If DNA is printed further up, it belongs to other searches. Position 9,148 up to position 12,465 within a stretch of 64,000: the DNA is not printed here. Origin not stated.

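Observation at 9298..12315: Orphan 1005-aa protein made of two complete PilB/GspE ATPase units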

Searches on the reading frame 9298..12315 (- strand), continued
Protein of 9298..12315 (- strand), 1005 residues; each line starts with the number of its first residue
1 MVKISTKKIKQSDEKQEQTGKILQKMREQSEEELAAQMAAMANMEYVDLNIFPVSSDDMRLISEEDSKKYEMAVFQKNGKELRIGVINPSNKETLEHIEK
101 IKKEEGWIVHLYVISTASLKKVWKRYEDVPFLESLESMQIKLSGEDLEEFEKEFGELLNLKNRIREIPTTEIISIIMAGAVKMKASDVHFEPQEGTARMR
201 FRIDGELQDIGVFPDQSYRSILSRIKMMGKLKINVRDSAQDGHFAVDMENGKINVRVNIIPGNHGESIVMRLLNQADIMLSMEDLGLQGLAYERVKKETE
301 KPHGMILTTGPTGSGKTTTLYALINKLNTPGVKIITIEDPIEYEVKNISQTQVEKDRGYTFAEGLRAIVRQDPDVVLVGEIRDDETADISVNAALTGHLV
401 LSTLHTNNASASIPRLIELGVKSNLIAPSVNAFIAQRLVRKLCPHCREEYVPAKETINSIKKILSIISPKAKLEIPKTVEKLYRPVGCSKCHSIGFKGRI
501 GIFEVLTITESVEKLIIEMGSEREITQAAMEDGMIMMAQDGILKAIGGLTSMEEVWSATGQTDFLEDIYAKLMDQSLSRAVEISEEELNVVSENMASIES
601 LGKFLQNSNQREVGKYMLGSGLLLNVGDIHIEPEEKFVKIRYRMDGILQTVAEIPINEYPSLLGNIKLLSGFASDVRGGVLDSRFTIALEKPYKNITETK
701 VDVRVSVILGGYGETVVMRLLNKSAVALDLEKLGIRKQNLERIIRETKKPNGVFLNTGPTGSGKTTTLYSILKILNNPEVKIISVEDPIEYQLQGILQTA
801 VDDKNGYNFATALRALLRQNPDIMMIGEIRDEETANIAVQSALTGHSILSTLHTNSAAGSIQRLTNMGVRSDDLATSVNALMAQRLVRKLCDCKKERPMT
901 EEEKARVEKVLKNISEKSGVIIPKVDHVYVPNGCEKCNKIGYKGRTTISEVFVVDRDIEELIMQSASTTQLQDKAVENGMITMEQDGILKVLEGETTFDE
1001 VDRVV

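Call 27: find_encoding_contigs(protein=P0025, flank=10000, max_places=1)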
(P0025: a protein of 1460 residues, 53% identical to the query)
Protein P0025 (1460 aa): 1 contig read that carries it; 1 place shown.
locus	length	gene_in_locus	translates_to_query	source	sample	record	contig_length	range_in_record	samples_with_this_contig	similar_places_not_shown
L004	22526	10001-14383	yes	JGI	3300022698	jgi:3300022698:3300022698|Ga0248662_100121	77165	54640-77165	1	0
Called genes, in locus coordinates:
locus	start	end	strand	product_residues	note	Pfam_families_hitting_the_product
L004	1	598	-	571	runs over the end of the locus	PF09972:DUF2207, PF20990:DUF2207_C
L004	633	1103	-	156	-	PF02681:DUF212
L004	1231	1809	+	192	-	PF04011:LemA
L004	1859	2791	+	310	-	PF01435:Peptidase_M48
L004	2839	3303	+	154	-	-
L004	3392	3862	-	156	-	-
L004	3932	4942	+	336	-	PF06068:TIP49 (faint), PF05496:RuvB_N, PF01078:Mg_chelatase (faint), PF13191:AAA_16 (faint), PF00004:AAA, PF07728:AAA_5, PF17864:AAA_lid_4, PF05491:WHD_RuvB, +1 more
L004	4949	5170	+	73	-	-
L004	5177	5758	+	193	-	PF03703:bPH_2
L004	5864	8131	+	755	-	PF00932:LTD, PF18911:PKD_4, PF00801:PKD, PF00932:LTD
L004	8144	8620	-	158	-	PF02367:TsaE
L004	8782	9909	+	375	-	PF01368:DHH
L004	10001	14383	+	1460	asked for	PF01935:DUF87 (faint), PF05157:MshEN (weak), PF03215:Rad17 (faint), PF14532:Sigma54_activ_2 (faint), PF16796:Microtub_bd (faint), PF00437:T2SSE, PF00004:AAA (faint), PF00437:T2SSE, +23 more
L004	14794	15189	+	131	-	PF09685:MamF_MmsF (weak)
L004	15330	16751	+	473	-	PF00224:PK, PF03328:HpcH_HpaI (weak), PF02887:PK_C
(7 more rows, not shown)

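Call 29: find_encoding_contigs(protein=P0132, flank=10000, max_places=1)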
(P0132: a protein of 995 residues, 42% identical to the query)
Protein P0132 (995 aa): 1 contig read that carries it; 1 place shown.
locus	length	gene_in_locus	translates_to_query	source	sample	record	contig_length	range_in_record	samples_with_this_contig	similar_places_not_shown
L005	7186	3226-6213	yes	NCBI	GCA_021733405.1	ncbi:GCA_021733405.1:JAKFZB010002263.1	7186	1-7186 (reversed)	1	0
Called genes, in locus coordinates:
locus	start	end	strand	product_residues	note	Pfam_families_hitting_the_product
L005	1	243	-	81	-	?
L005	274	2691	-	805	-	PF02739:5_3_exonuc_N, PF01367:5_3_exonuc, PF00476:DNA_pol_A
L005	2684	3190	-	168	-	PF02367:TsaE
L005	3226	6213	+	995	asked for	PF00437:T2SSE, PF20720:nSTAND3 (faint), PF02399:Herpes_ori_bp (faint), PF25199:nSTAND_NTPase5 (faint), PF02492:cobW (faint), PF13173:AAA_14 (faint), PF13401:AAA_22 (faint), PF00437:T2SSE, +1 more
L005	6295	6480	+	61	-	-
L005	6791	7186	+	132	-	?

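Call 30: find_encoding_contigs(protein=P0138, flank=10000, max_places=1)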
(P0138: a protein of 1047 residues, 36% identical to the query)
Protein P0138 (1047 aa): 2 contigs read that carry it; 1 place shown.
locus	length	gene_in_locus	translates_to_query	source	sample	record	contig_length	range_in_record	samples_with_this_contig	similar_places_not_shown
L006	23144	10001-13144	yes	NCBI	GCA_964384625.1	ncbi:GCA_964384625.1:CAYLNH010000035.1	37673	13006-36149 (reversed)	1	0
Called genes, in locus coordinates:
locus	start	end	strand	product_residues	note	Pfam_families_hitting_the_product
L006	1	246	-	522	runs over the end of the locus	PF00884:Sulfatase, PF01663:Phosphodiest (faint), PF16347:SGSH_C (weak)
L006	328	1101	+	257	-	PF03629:SASA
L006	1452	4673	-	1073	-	PF06452:CBM9_1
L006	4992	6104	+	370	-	PF01168:Ala_racemase_N, PF00842:Ala_racemase_C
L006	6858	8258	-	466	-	PF00884:Sulfatase, PF01663:Phosphodiest (faint), PF02995:DUF229 (faint), PF16347:SGSH_C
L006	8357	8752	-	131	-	-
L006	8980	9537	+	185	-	PF07638:Sigma70_ECF, PF04542:Sigma70_r2, PF08281:Sigma70_r4_2, PF04545:Sigma70_r4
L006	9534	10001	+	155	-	PF13490:zf-HC2 (weak), PF12728:HTH_17 (weak)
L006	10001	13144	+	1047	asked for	PF00482:T2SSF (weak), PF13191:AAA_16 (faint), PF00482:T2SSF, PF00437:T2SSE, PF13401:AAA_22 (faint), PF20720:nSTAND3 (faint), PF25199:nSTAND_NTPase5 (faint), PF00437:T2SSE, +1 more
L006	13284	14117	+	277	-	-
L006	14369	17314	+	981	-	-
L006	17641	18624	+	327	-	PF20030:bpMoxR, PF07726:AAA_3, PF07728:AAA_5, PF17863:AAA_lid_2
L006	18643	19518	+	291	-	PF01882:DUF58, PF13519:VWA_2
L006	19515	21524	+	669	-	PF07584:BatA (weak), PF13519:VWA_2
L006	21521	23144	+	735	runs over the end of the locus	-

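Call 31: find_encoding_contigs(protein=P0135, flank=10000, max_places=1)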
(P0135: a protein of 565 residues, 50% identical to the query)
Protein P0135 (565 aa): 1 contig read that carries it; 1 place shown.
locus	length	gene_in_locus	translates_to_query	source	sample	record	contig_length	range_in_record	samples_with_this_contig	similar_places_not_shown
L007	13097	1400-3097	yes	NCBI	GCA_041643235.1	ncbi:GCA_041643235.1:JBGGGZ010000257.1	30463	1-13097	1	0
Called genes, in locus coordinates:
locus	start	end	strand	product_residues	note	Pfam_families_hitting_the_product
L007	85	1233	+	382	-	PF01368:DHH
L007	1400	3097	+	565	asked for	PF05157:MshEN (weak), PF00437:T2SSE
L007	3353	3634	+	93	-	-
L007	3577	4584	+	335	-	PF05496:RuvB_N, PF07728:AAA_5 (faint), PF00004:AAA, PF17864:AAA_lid_4, PF05491:WHD_RuvB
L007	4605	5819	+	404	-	PF18895:T4SS_pilin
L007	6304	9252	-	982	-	PF00912:Transgly, PF00905:Transpeptidase, PF17957:Big_7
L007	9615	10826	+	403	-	PF00579:tRNA-synt_1b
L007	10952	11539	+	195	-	-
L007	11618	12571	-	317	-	-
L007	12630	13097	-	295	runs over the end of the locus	PF00480:ROK, PF02685:Glucokinase (faint)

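Call 43: find_encoding_contigs(protein=P0153, flank=8000, max_places=2)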
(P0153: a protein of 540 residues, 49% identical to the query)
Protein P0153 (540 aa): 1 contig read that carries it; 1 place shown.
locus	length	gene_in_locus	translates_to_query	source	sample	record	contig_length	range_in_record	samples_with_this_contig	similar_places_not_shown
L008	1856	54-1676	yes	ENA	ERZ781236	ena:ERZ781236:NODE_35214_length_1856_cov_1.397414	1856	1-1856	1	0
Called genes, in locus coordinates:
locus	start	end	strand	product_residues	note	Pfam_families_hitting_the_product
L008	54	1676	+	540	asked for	PF00437:T2SSE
